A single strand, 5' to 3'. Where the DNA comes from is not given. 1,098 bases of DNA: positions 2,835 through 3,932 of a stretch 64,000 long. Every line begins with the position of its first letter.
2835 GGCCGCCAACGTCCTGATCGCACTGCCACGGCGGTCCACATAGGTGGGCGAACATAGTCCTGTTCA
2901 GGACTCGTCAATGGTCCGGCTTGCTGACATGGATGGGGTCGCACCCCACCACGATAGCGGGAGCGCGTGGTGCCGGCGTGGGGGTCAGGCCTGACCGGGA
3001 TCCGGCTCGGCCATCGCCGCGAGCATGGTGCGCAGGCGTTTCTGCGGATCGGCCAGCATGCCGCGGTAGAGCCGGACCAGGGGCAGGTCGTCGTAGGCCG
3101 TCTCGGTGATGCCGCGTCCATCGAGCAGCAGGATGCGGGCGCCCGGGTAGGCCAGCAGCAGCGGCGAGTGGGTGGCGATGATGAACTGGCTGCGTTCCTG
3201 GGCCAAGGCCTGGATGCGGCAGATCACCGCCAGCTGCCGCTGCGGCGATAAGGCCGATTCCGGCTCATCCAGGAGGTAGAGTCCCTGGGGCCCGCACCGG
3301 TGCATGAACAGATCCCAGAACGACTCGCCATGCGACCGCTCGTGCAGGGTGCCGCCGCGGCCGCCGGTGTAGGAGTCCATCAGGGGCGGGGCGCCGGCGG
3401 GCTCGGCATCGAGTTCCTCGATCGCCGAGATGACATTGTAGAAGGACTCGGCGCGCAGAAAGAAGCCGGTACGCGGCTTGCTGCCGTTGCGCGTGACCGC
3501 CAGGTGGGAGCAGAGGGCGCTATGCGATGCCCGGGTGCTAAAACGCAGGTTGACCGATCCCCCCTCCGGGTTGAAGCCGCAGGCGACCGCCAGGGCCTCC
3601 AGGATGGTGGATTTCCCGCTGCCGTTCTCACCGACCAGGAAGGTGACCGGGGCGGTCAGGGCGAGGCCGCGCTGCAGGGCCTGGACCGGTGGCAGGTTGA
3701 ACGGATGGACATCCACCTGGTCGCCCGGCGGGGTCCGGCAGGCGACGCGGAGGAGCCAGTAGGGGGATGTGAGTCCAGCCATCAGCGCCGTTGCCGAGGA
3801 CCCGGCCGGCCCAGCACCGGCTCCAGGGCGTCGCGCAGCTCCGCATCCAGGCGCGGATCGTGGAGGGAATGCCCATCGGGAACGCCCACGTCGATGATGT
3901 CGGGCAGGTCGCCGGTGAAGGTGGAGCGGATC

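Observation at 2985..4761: A translationally coupled secreted-TPR / LMW-phosphatase-like / AAA_21 ATPase operon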

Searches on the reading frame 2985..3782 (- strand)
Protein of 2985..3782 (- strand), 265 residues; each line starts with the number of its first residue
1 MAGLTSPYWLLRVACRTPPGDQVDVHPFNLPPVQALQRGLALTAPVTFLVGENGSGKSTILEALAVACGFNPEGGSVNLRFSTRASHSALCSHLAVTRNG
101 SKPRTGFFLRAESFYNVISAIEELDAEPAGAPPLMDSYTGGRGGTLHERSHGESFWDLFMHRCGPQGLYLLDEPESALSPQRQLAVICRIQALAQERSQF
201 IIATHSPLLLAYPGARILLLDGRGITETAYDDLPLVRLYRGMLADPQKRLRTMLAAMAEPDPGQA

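Call 3: search_protein_families(library=pfam, proteins=[window:2985-3782:-], max_evalue=0.1)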
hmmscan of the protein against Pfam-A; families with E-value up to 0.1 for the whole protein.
window:2985-3782:- (265 aa): 14 families
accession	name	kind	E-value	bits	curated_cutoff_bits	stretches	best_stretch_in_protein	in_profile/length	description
PF13304.12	AAA_21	-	1e-18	68.9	27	2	162-211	254-304/304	AAA domain, putative AbiEii toxin, Type IV TA system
PF13175.12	AAA_15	-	3.2e-13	50.5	32.1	2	165-208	328-372/374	AAA ATPase domain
PF02463.25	SMC_N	-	4.9e-11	42.9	40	2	42-69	22-49/220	RecF/RecN/SMC N terminal domain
PF13476.12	AAA_23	-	1.4e-08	36.1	27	1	41-76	16-51/201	AAA domain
PF00005.33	ABC_tran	-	6.7e-05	23.9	25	1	46-80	13-45/137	ABC transporter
PF13555.12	AAA_29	-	7.1e-05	22.9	27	1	46-66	24-44/61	P-loop containing region of AAA domain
PF13191.12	AAA_16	-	0.009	17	32.6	1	37-67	17-47/167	AAA ATPase domain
PF25199.1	nSTAND_NTPase5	-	0.0099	16.1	34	1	43-86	40-82/145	Novel STAND NTPase 5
PF09818.15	ABC_ATPase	-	0.01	15.4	23.2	1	34-66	69-101/283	P-loop domain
PF05729.18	NACHT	-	0.011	16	26.7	1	46-67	2-23/167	NACHT domain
PF13481.12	AAA_25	-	0.027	14.5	27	1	27-68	16-57/195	AAA domain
PF13401.12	AAA_22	-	0.046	14.5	27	0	43-65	4-26/130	AAA domain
PF11398.14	DUF2813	-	0.088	12.6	21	0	46-68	24-46/372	Protein of unknown function (DUF2813)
PF06414.18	Zeta_toxin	-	0.097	12.5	22.3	0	46-79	18-49/199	Zeta toxin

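Call 4: search_protein_families(library=ncbifam, proteins=[window:2985-3782:-], max_evalue=0.1)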
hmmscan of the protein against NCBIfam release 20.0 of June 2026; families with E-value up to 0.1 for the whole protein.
window:2985-3782:- (265 aa): 99 families (the best 25 are shown)
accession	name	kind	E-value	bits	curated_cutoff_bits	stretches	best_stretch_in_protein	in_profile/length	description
NF010068.0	PRK13548.1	equivalog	1.4e-10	40.7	261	2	45-98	32-85/261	heme ABC transporter ATP-binding protein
NF041760.1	PtuA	equivalog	2e-09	36.9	500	2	43-65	71-93/524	retron Ec78 anti-phage system effector ATPase PtuA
NF040873.1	AztA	equivalog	1.4e-08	34.6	220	1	44-83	18-55/191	zinc ABC transporter ATP-binding protein AztA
TIGR04435.1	restrict_AAA_1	hypoth_equivalog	7.9e-08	31.4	300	2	165-210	418-470/568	restriction system-associated AAA family ATPase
NF047739.1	antiphage_MADS3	equivalog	1.2e-07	31.2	420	1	166-216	337-385/427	methylation-associated defense system AAA family ATPase MAD3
TIGR03873.1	F420-0_ABC_ATP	hypoth_equivalog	1.4e-07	31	372.4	2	45-80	28-61/256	putative F420-0 ABC transporter ATP-binding protein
TIGR02857.1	CydD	equivalog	1.9e-07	30.4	435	2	166-209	477-519/529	thiol reductant ABC exporter subunit CydD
TIGR00611.2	recf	equivalog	6.5e-07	28.8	172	1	42-69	19-46/339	DNA replication/repair protein RecF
NF007863.0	PRK10575.1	equivalog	7.3e-07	28.7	433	2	169-204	169-204/265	Fe3+-hydroxamate ABC transporter ATP-binding protein FhuC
TIGR01166.1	cbiO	subfamily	9.6e-07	28.4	211.8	1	44-79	18-51/190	cobalt ABC transporter, ATP-binding protein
NF008428.0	PRK11264.1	equivalog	1.1e-06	28.1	406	1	169-227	166-224/250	L-cystine ABC transporter ATP-binding protein TcyN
NF007027.0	PRK09493.1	equivalog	1.6e-06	27.6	379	1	168-228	157-217/240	glutamine ABC transporter ATP-binding protein GlnQ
NF002981.0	PRK03695.1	equivalog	3.2e-06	26.7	281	1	46-81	28-60/253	vitamin B12 ABC transporter ATP-binding protein BtuD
NF041774.1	tung_ATPbind_TupC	equivalog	5.2e-06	25.7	400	1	44-66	26-48/319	tungstate ABC transporter ATP-binding protein TupC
TIGR03608.1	L_ocin_972_ABC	subfamily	6.4e-06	25.8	254.85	1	168-209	155-196/206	putative bacteriocin export ABC transporter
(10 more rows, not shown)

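Call 5: search_protein_families(library=padloc, proteins=[window:2985-3782:-], max_evalue=0.1)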
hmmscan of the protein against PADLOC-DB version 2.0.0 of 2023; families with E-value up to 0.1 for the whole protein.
window:2985-3782:- (265 aa): 162 families (the best 25 are shown)
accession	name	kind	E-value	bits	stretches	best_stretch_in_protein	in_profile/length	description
PDLC02980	AriA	-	3.9e-19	67.7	2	162-211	255-304/304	-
PDLC04135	mad3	-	2.3e-16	58.3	2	161-220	279-337/374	mads_3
PDLC02979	AriA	-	3e-14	51.6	2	165-209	327-372/373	-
PDLC00080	GajA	-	1.2e-11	42.2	2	168-210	294-337/622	AAA ATPase domain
PDLC00303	PtuA1|PtuA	-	1.3e-11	42.3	2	165-210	236-282/386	AAA ATPase domain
PDLC00278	PtuA1|PtuA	-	1.4e-11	42.3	2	41-69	20-48/436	AAA ATPase domain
PDLC00298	PtuA1|PtuA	-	1.7e-11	41.8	2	41-69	20-48/423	AAA ATPase domain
PDLC00290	PtuA1|PtuA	-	1.9e-11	42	2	156-210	259-313/414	AAA ATPase domain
PDLC00099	GajA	-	2.7e-11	41.2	2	168-209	301-343/626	AAA ATPase domain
PDLC00271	PtuA1|PtuA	-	4.8e-11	40.8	2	40-68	19-47/421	AAA ATPase domain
PDLC00293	PtuA1|PtuA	-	7.2e-11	39.7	2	166-211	337-387/527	AAA ATPase domain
PDLC00091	GajA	-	8.1e-11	39.4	2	168-211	299-343/627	AAA ATPase domain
PDLC00281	PtuA1|PtuA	-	8.8e-11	39.5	2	43-87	36-80/448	AAA ATPase domain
PDLC00285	PtuA1|PtuA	-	9.1e-11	39.6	1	169-210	287-330/432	AAA ATPase domain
PDLC00273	PtuA1|PtuA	-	1.3e-10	38.9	2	168-211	226-270/375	AAA ATPase domain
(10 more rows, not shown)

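Call 11: find_homologous_proteins(query=window:2988-3782:-)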
Query window:2988-3782:- (265 aa): 8000 proteins with E <= 0.001 among 8000 candidates; the best 120 are listed.
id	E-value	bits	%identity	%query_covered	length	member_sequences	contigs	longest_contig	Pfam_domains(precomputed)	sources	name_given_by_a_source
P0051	2.8e-175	599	100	100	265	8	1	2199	PF13175.13,PF13476.13,PF02463.26,PF13304.13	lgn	-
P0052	2.2e-127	442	78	96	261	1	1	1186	PF13175.13,PF13476.13,PF02463.26,PF13304.13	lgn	-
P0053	2.5e-126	439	78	96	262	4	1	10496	PF00005.34,PF13175.13,PF13476.13,PF02463.26,PF13304.13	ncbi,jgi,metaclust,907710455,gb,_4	metaclust:\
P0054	3.5e-126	438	77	97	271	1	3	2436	PF13175.13,PF13476.13,PF02463.26,PF13304.13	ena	-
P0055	9.0e-111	388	70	97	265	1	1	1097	PF13175.13,PF13476.13,PF02463.26,PF13304.13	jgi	jgi:predicted ATPase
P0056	2.3e-101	357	82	74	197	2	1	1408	PF13175.13,PF13476.13,PF02463.26,PF13304.13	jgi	-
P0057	2.4e-101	357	66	93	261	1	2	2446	PF13175.13,PF13476.13,PF02463.26,PF13304.13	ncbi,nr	ncbi:MAG: AAA family ATPase [Planctomycetes bacterium]|nr:AAA family ATPase [Planctomycetota bacteri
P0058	3.2e-100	353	66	96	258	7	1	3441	PF13175.13,PF13476.13,PF13555.13,PF02463.26,PF13304.13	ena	-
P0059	7.3e-88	312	75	71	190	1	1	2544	PF00005.34,PF13175.13,PF13476.13,PF02463.26,PF13304.13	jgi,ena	-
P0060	1.3e-87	312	61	96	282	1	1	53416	PF13175.13,PF13476.13,PF13555.13,PF02463.26,PF13304.13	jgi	jgi:predicted ATPase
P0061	1.9e-87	311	62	90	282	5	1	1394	PF13175.13,PF13476.13,PF13555.13,PF02463.26,PF13304.13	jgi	jgi:predicted ATPase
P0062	9.3e-87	309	63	89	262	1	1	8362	PF13175.13,PF13476.13,PF13555.13,PF02463.26,PF13304.13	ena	-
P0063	1.6e-85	305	63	88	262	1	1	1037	PF13175.13,PF13476.13,PF02463.26,PF13304.13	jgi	-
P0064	4.4e-80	287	56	95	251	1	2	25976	PF09818.16,PF00005.34,PF13175.13,PF13476.13,PF02463.26,PF13304.13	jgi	jgi:predicted ATPase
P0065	3.5e-79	284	57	92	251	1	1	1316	PF13175.13,PF13476.13,PF13555.13,PF02463.26,PF13304.13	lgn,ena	-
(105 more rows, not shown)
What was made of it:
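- The ATPase is 50-60% identical across phyla, which is unusual for fast-evolving defence genes (call 11).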

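Call 18: find_related_loci(query=window:2988-3782:-, collection=metagenome_contigs, flank=4000)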
Query window:2988-3782:- (265 aa) in metagenome_contigs; peptide patterns used: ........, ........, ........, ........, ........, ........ (x = any residue, [..] = any of these).
325 stretches matched a pattern; 155 encode a relative of the query (tblastn E <= 1e-3); the best 80 are kept; 80 distinct loci.
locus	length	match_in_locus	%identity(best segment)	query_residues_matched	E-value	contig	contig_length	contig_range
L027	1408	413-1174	77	1-254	3e-143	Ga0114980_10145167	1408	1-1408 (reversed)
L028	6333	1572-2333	78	1-254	3e-130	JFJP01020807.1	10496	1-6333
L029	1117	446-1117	73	1-224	2e-118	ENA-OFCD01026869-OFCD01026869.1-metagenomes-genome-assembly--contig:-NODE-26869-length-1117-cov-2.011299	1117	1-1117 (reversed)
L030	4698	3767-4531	66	1-255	2e-105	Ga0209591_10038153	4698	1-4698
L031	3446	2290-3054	65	1-255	7e-106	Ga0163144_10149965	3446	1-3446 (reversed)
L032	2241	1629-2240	67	1-204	7e-85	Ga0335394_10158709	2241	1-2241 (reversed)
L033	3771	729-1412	53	23-254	3e-80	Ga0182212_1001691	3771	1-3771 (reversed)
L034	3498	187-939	52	1-255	3e-79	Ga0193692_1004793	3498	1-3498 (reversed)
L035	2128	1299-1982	52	23-254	2e-81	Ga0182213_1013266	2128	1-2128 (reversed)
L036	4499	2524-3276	52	1-255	2e-78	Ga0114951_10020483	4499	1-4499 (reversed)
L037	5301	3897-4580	54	24-255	1e-76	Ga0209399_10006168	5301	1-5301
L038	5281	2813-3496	54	24-255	1e-76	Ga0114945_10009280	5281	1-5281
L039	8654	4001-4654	56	9-230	1e-75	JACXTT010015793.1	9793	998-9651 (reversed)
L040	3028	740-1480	51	4-255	3e-75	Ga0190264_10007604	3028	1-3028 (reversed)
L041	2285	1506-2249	53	4-255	9e-76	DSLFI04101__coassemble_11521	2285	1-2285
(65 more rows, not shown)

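Call 27: search_solved_structures(query=window:2988-3782:-, max_evalue=0.001, show_alignments=1)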
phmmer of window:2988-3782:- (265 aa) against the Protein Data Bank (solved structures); distinct sequences matched with E-value up to 0.001: 36.
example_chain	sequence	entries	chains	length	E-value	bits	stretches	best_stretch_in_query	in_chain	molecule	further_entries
5yv5_A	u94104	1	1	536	2e-06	30.7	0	167-223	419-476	ATPase RIL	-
1yqt_A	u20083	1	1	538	2e-06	30.6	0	167-223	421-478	RNase l inhibitor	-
9n69_A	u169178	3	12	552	3.1e-06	30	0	166-217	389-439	AAA family ATPase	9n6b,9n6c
3jag_jj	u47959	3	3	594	3.4e-06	29.9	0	164-227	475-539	ABCE1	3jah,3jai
6zvj_1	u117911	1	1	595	3.4e-06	29.9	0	164-227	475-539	ATP-binding cassette sub-family E member 1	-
6yal_k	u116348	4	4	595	3.5e-06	29.9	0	164-227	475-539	ATP-binding cassette sub-family E member 1 (ABCE1) | ATP binding cassette subfamily E member 1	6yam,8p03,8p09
5lzv_jj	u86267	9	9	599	3.6e-06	29.9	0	164-227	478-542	ABCE1 | ATP binding cassette subfamily E member 1 | ATP-binding cassette sub-family E member 1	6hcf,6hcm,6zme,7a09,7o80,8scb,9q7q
9h6y_k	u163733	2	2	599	3.6e-06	29.8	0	164-227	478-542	ATP binding cassette subfamily E member 1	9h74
3j15_B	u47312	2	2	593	4.7e-06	29.5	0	167-223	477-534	ABC transporter ATP-binding protein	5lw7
3bk7_A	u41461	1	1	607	5.2e-06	29.3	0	167-223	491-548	ABC transporter ATP-binding protein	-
7lb8_U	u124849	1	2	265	1.4e-05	27.9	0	168-210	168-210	Iron(3+)-hydroxamate import ATP-binding protein FhuC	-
3c41_J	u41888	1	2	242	2.4e-05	27.1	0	168-228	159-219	Amino acid ABC transporter (ArtP)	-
2olj_A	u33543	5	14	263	3e-05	26.8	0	168-228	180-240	Amino acid ABC transporter | protein ArtP | ArtP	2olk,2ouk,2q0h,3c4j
2ixf_A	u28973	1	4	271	6.3e-05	25.8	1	29-227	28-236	ANTIGEN PEPTIDE TRANSPORTER 1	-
9e8z_C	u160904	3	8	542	9.4e-05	25.2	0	23-65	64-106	Retron Ec83 probable ATPase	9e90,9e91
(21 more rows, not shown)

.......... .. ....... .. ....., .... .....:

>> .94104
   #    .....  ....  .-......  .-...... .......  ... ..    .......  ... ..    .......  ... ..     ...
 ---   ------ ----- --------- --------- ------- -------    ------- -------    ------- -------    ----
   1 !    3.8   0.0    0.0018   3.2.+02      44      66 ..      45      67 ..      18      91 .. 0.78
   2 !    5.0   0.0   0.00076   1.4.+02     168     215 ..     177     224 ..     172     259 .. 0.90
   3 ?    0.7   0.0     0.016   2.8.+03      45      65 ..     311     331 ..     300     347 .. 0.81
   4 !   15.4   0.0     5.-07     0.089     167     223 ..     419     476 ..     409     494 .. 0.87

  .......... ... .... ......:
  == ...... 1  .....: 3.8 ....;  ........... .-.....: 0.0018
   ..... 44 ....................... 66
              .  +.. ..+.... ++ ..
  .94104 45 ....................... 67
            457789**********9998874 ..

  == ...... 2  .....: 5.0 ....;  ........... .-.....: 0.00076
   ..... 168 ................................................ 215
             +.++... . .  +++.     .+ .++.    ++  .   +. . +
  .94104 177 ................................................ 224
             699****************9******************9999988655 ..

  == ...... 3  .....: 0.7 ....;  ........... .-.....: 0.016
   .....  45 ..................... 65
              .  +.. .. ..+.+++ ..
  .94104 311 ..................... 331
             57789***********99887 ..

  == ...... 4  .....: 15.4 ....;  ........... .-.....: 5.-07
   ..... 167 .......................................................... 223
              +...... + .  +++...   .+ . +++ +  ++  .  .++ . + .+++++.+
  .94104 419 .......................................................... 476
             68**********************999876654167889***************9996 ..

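Call 53: predict_structure(alignment_id=A3)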
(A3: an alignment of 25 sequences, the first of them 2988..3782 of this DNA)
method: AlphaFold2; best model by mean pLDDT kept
length: 265 residues; sequences in the alignment: 25
mean_pLDDT: 86.7   pTM: 0.83
mean pLDDT of the five models: 86.7, 84.6, 84.5, 83.2, 83.1
residues with pLDDT >= 90: 152; 70-90: 77; 50-70: 33; < 50: 3
segments of 3 or more residues with pLDDT < 50: 1-3
pLDDT, mean of each block of 10 residues (from residue 1): 72 91 91 96 97 94 92 71 69 92 89 70 81 71 61 84 93 93 96 97 97 97 97 94 91 88 68
secondary structure, 60 per line:
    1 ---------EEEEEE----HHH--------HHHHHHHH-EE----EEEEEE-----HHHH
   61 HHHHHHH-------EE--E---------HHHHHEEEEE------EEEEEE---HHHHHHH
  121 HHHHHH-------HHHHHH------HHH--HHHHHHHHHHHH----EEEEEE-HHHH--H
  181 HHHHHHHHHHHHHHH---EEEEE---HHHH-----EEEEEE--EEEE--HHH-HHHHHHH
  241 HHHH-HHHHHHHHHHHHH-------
elements in order: E10-15 H31-38 E46-51 H57-67 H89-93 E94-98 E105-110 H114-126 H134-139 H151-162 E167-172 H174-177 H180-195 E199-203 H207-210 E216-221 E224-227 H234-244 H246-258

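Call 56: fold_search(model_id=the predicted structure, library=pdb)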
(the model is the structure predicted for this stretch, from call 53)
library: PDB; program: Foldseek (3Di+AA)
matches with E <= 10: 1705; with E <= 0.001: 619
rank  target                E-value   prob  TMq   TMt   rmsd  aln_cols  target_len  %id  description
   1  1e69_A                4.8e-07  1.00  0.39  0.39  12.7       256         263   18  SMC head domain from Thermotoga maritima (released 2000-08-09)
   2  9lpa_B                6.5e-07  1.00  0.39  0.16  13.6       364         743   11  The cryo-EM structure of retron Eco8 in an active state (released 2025-11-19)
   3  8s5g_B                1.4e-06  1.00  0.40  0.43   9.3       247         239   15  BceABS nucleotide-free state (released 2025-09-03)
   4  8iwn_A                2.3e-06  1.00  0.41  0.22   7.7       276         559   16  ABCG25 EQ mutant in ATP-bound state (released 2024-04-10)
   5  9ge8_B                3.3e-06  1.00  0.45  0.52   6.8       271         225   18  Structure of E. coli YbbAP-TesA with bound ATP analogue (released 2025-05-28)
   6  9ge7_B                3.5e-06  1.00  0.43  0.50   6.1       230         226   22  Structure of E. coli YbbAP with bound ATP analogue (released 2025-05-28)
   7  9ge6_B                4.1e-06  1.00  0.45  0.51   5.9       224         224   20  Structure of E. coli YbbAP (released 2025-05-28)
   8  8wto_A                4.1e-06  1.00  0.42  0.20   8.1       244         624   18  Cryo-EM structure of jasmonic acid transporter ABCG16 in outward conformation (released 2024-10-23)
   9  8dne_C                4.1e-06  1.00  0.42  0.32   9.1       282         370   15  CryoEM structure of the A.aeolicus WzmWzt transporter bound to ATP (released 2022-09-21)
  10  8g4d_B                4.4e-06  1.00  0.42  0.45   8.0       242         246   16  BceABS ATPgS tilted BceS (released 2023-06-21)
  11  7mu0_A                4.7e-06  1.00  0.45  0.24  13.3       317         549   16  MtbEttA in the ADP bound state (released 2022-02-02)
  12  7w7b_G                4.7e-06  1.00  0.41  0.47   7.2       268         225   16  Heme exporter HrtBA in complex with protoporphyrin IX containing manganese(III), high resolution data (released 2022-06-22)
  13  4g1u_C                5.0e-06  1.00  0.47  0.48   6.1       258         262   20  X-ray structure of the bacterial heme transporter HmuUV from Yersinia pestis (released 2012-12-19)
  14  6p74                  5.0e-06  1.00  0.38  0.21  15.9       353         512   12  OLD nuclease from Thermus Scotoductus (released 2020-01-29)
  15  2nq2_C                5.6e-06  1.00  0.43  0.45   6.2       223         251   19  An inward-facing conformation of a putative metal-chelate type ABC transporter. (released 2007-01-02)
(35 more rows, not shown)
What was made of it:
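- On AAA_21 / ABC-type ATPase superfamily: ABC/SMC-head fold (calls 53, 56).
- It has the ABC nucleotide-binding fold (call 56).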

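Call 57: search_dna_similar(query=window:2988-3782:-, collection=plasmids, mode=protein, max_evalue=1e-20, max_rows=30, rows=spread)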
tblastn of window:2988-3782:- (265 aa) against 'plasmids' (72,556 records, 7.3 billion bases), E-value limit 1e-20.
Records with a match: 50; places in all: 52; records where one place covers at least 80% of the query: 49.
Best place of each record, by identity: <60% 50.
By first word of the organism name: Streptomyces 10; Clostridium 7; Bacillus 4; Cupriavidus 3; Rhizobium 3; Caballeronia 2; Paenibacillus 2; Amycolatopsis 1; Subdoligranulum 1; Mycobacterium 1; and 16 more.
By predicted mobility (MOB-suite, as given by PLSDB): non-mobilizable 34; mobilizable 16.
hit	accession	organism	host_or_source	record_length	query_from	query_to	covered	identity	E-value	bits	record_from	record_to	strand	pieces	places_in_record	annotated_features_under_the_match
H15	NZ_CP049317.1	Caballeronia sp. SBC2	whole organism,soil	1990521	4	265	99%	50.4%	4e-78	263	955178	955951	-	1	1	none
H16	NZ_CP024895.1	Amycolatopsis sp. AA4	Soil sample,soil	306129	15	255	91%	54.1%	1e-69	239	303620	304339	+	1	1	AAA family ATPase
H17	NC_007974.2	Cupriavidus metallidurans CH34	-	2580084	24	254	87%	55.0%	1e-70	242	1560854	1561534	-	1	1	none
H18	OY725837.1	Subdoligranulum variabile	-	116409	20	259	91%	52.2%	3e-61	215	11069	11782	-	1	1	record has no annotation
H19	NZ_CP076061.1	Cupriavidus sp. EM10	Pure-cultured cell,sewage water sludge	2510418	24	254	87%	54.1%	2e-70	242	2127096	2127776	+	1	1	none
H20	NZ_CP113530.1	Mycobacterium sp. Aquia_216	Channa argus,spleen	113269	9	254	93%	49.6%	6e-65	226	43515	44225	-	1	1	AAA family ATPase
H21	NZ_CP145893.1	Paenibacillus amylolyticus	whole organism,soil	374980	26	254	86%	47.6%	3e-65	226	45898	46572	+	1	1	AAA family ATPase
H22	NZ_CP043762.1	Paenibacillus sp. 37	whole organism,rhizosphere of Abies ...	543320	26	254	86%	47.4%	2e-63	221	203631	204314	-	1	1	AAA family ATPase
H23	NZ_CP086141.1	Clostridium estertheticum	bovine,single colony,feces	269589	26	254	86%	45.9%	7e-57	202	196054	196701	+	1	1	AAA family ATPase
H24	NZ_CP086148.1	Clostridium estertheticum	horse,single colony,meat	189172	26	254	86%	45.4%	4e-56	200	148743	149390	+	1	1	AAA family ATPase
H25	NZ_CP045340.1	Vibrio sp. THAF190c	pure culture,Surface of a polyethylene ...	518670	9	254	89%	44.1%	4e-45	207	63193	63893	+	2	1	none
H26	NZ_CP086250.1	Clostridium estertheticum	single colony,beef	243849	26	254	86%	45.0%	1e-56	202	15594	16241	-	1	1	AAA family ATPase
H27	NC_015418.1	Clostridium botulinum BKT015925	-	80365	40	253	81%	47.7%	1e-55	199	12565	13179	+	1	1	AAA family ATPase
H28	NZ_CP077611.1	Clostridium estertheticum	single colony,bovine feces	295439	26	254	86%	44.1%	6e-55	197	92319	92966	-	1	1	AAA family ATPase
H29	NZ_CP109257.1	Streptomyces anulatus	-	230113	12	260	94%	39.8%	1e-34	138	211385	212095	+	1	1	AAA family ATPase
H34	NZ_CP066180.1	Bacillus cytotoxicus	Whole organism,Instant Soup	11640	9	244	89%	39.2%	2e-41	158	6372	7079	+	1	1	AAA family ATPase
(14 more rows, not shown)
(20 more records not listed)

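Call 58: get_annotated_region(hit=H34, flank=3500)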
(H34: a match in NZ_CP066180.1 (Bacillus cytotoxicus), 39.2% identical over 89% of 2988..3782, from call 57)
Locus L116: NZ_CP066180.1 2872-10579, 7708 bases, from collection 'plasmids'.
description: Bacillus cytotoxicus strain SM1.1 plasmid pSM11-12a, complete sequence
organism: Bacillus cytotoxicus (NCBI taxid 580165)
taxonomy: Bacteria; Bacillota; Bacilli; Bacillales; Bacillaceae; Bacillus; Bacillus cytotoxicus
host: -; source: Whole organism,Instant Soup; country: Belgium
typing (MOB-suite, as given by PLSDB): mobilizable; relaxase MOBV
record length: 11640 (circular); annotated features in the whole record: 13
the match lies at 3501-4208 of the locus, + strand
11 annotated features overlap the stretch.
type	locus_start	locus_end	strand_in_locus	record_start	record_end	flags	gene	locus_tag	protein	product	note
CDS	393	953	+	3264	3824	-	-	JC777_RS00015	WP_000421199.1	MerR family transcriptional regulator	GO:0006355 - regulation of DNA-templated transcription [Evidence IEA]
CDS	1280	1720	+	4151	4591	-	-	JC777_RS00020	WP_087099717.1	hypothetical protein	-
CDS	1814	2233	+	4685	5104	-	-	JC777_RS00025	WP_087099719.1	DUF1878 family protein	-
CDS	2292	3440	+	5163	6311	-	-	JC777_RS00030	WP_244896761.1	S8 family peptidase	-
CDS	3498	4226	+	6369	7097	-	-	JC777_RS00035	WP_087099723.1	AAA family ATPase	-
CDS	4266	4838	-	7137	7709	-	-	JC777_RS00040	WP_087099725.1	tyrosine-type recombinase/integrase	GO:0015074 - DNA integration [Evidence IEA]; GO:0006310 - DNA recombination [Evidence IEA]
CDS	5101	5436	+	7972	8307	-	-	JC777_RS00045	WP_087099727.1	hypothetical protein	-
CDS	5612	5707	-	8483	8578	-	-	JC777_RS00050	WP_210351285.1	GatB family leaderless bacteriocin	-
CDS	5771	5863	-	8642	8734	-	-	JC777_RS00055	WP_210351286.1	GatB family leaderless bacteriocin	-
CDS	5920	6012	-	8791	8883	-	-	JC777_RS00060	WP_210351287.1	GatA family leaderless bacteriocin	-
CDS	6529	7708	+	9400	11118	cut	-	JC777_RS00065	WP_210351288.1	ABC transporter ATP-binding protein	-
